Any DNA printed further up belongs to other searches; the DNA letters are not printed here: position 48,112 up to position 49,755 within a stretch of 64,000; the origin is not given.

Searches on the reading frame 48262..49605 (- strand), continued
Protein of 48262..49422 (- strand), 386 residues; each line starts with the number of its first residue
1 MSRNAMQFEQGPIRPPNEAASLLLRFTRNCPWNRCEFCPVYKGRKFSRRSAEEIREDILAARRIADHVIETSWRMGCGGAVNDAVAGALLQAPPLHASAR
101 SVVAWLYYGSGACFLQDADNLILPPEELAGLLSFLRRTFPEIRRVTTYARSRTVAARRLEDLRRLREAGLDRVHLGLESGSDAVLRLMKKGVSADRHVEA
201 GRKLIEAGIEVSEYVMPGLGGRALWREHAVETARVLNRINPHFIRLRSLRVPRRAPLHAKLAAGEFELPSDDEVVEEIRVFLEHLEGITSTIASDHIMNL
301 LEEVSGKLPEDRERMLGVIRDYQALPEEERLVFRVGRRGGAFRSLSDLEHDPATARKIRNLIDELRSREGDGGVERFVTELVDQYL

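Call 40: find_encoding_contigs(protein=P0499, flank=7000, max_places=1)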
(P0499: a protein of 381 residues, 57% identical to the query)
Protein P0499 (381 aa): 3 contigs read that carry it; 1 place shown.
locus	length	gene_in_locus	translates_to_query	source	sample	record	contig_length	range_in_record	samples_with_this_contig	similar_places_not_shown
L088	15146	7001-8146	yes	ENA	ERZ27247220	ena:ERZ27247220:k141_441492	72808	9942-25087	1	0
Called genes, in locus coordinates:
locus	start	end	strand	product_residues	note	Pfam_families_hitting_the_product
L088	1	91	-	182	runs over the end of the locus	PF04060:FeS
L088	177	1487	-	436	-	PF07044:DUF1329, PF17131:TP_0789-like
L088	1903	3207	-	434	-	PF07044:DUF1329, PF17131:TP_0789-like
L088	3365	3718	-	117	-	-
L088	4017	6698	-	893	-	PF00330:Aconitase, PF00694:Aconitase_C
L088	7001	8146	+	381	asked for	PF04055:Radical_SAM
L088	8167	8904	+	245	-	PF00215:OMPdecase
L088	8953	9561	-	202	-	PF01174:SNO, PF07685:GATase_3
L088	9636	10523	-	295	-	PF01680:SOR_SNZ, PF05690:ThiG (weak)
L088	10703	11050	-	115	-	PF02591:Zn_ribbon_9 (weak)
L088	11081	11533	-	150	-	PF00359:PTS_EIIA_2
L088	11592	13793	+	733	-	PF13432:TPR_16 (faint), PF13525:YfiO (faint), PF00515:TPR_1 (faint), PF07719:TPR_2 (faint), PF13174:TPR_6 (faint), PF13428:TPR_14 (faint), PF14559:TPR_19 (weak), PF01464:SLT, +1 more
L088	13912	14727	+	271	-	PF04542:Sigma70_r2, PF04539:Sigma70_r3 (weak), PF08281:Sigma70_r4_2, PF04545:Sigma70_r4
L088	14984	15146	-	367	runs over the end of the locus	-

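Call 54: predict_structure(alignment_id=A2)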
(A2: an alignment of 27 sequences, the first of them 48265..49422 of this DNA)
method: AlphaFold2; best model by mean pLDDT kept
length: 386 residues; sequences in the alignment: 27
mean_pLDDT: 94.7   pTM: 0.91
mean pLDDT of the five models: 94.7, 94.6, 94.6, 94.3, 94.2
residues with pLDDT >= 90: 338; 70-90: 40; 50-70: 6; < 50: 2
segments of 3 or more residues with pLDDT < 50: none
pLDDT, mean of each block of 10 residues (from residue 1): 70 89 97 95 95 98 96 95 91 78 95 94 98 98 98 98 99 98 98 98 99 98 98 99 97 94 95 97 98 94 97 99 97 94 95 97 94 87 82
secondary structure, 60 per line:
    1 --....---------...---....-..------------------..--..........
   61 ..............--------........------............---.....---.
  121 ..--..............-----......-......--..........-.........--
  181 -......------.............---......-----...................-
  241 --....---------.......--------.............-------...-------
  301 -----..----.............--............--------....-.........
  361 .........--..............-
elements in order: H3-6 E22-25 H51-74 H83-90 H97-108 E112-116 H125-138 E144-149 H151-156 H159-168 E170-178 H182-187 H194-206 E210-215 H221-239 E243-246 H256-262 H271-283 E291-293 H312-324 H327-338 H347-350 H352-369 H372-385

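Call 57: fold_search(model_id=the predicted structure, library=pdb)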
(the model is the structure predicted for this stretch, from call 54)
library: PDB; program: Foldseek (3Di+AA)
matches with E <= 10: 1598; with E <= 0.001: 99
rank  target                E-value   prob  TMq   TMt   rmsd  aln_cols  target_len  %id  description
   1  9ccb                  1.0e-07  1.00  0.45  0.42  10.7       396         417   18  X-ray crystal structure of methyl-coenzyme M reductase glutamine methylase (MgmA) from Methanothermobacter marburgensis  (released 2025-01-01)
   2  7o1t                  2.6e-07  1.00  0.43  0.46   6.8       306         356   17  Fe(CO)2CNCl species bound [HydE from T. Maritima (released 2021-05-26)
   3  9a6d_A                2.8e-07  1.00  0.43  0.37   4.7       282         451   17  Integrative model of MTAB-YVFG by crosslinking MS and deep learning (released 2024-09-18)
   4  7o1o                  3.7e-07  1.00  0.43  0.46   6.8       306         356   17  Complex-B bound [FeFe]-hydrogenase maturase HydE fromT. Maritima (Auxiliary cluster deleted variant) (released 2021-05-26)
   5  3iiz                  4.3e-07  1.00  0.44  0.48   6.2       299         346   17  X-ray structure of the FeFe-hydrogenase maturase HydE from T. maritima in complex with S-adenosyl-L-methionine (released 2009-09-22)
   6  8qmk                  4.3e-07  1.00  0.44  0.47  11.4       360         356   16  Enzymatically-produced complex-B bound TmHydE structure (released 2023-11-22)
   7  4wcx_C                4.3e-07  1.00  0.39  0.34  16.2       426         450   17  Crystal structure of HydG: A maturase of the [FeFe]-hydrogenase (released 2015-02-04)
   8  8asw_C                5.2e-07  1.00  0.47  0.36   9.6       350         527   15  Cryo-EM structure of yeast Elp123 in complex with alanine tRNA (released 2022-12-07)
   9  3ciw                  5.2e-07  1.00  0.44  0.48  11.4       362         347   16  X-RAY structure of the [FeFe]-hydrogenase maturase HydE from thermotoga maritima (released 2008-04-08)
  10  5ff2                  5.7e-07  1.00  0.44  0.48   6.6       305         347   16  HydE from T. maritima in complex with (2R,4R)-TDA (released 2016-04-06)
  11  5fep                  5.7e-07  1.00  0.44  0.48  11.9       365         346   16  HydE from T. maritima in complex with (2R,4R)-MeTDA (released 2016-04-06)
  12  3t7v                  6.0e-07  1.00  0.41  0.46   5.6       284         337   15  Crystal structure of methylornithine synthase (PylB) (released 2011-11-30)
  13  4wcx_A                6.0e-07  1.00  0.42  0.37  15.7       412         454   14  Crystal structure of HydG: A maturase of the [FeFe]-hydrogenase (released 2015-02-04)
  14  3cix                  6.3e-07  1.00  0.44  0.48   6.6       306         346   17  X-RAY structure of the [FeFe]-hydrogenase maturase HydE from thermotoga maritima in complex with thiocyanate (released 2008-04-08)
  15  5ul4                  7.3e-07  1.00  0.44  0.25  13.3       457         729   14  Structure of Cobalamin-dependent S-adenosylmethionine radical enzyme OxsB with aqua-cobalamin and S-adenosylmethionine b (released 2017-04-19)
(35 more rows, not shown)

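Call 60: find_encoding_contigs(protein=P0475, flank=6000, max_places=1)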
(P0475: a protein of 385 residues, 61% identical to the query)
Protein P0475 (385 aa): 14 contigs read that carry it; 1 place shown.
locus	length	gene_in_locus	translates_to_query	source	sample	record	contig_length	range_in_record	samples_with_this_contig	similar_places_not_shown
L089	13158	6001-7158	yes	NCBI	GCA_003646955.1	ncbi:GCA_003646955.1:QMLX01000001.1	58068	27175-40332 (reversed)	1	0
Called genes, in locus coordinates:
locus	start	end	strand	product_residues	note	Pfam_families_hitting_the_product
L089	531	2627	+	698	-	PF07238:PilZ (faint)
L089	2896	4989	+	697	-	PF01590:GAF, PF13185:GAF_2, PF13492:GAF_3, PF00211:Guanylate_cyc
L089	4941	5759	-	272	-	PF01135:PCMT, PF01209:Ubie_methyltran, PF08704:GCD14 (weak), PF13489:Methyltransf_23, PF08241:Methyltransf_11, PF08242:Methyltransf_12, PF13649:Methyltransf_25, PF13847:Methyltransf_31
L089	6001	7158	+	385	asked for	PF04055:Radical_SAM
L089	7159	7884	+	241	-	PF13241:NAD_binding_7, PF14824:Sirohm_synth_M (weak), PF10414:CysG_dimeriser (faint)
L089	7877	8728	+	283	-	PF01578:Cytochrom_C_asm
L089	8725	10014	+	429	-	PF05201:GlutR_N, PF01488:Shikimate_DH, PF13241:NAD_binding_7 (weak), PF00745:GlutR_dimer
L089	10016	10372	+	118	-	PF02391:MoaE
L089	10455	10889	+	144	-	PF01967:MoaC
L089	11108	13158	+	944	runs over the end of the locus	PF03699:UPF0182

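Call 61: find_encoding_contigs(protein=P0491, flank=6000, max_places=1)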
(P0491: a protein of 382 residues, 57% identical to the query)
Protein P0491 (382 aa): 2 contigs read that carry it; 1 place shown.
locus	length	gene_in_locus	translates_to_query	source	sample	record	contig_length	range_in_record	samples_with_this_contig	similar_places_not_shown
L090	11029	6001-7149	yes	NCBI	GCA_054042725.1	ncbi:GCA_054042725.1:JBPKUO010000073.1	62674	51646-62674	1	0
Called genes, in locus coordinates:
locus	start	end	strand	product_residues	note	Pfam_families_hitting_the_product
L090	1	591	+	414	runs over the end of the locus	PF21269:TreT_GT1, PF20706:GT4-conflict (weak), PF00534:Glycos_transf_1, PF13692:Glyco_trans_1_4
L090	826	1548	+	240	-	PF03364:Polyketide_cyc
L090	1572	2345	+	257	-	PF00149:Metallophos, PF12850:Metallophos_2 (faint)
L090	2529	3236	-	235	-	PF03673:UPF0128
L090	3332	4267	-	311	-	PF10938:YfdX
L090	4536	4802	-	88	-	PF09723:Zn_ribbon_8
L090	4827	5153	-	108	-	-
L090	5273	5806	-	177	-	PF00383:dCMP_cyt_deam_1, PF14437:MafB19-deam, PF14439:Bd3614-deam (weak)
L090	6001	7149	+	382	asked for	PF04055:Radical_SAM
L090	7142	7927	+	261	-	PF00149:Metallophos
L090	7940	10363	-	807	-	PF17764:PriA_3primeBD, PF00270:DEAD, PF04851:ResIII, PF00271:Helicase_C (faint), PF18319:Zn_ribbon_PriA, PF18074:PriA_C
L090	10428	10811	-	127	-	PF00072:Response_reg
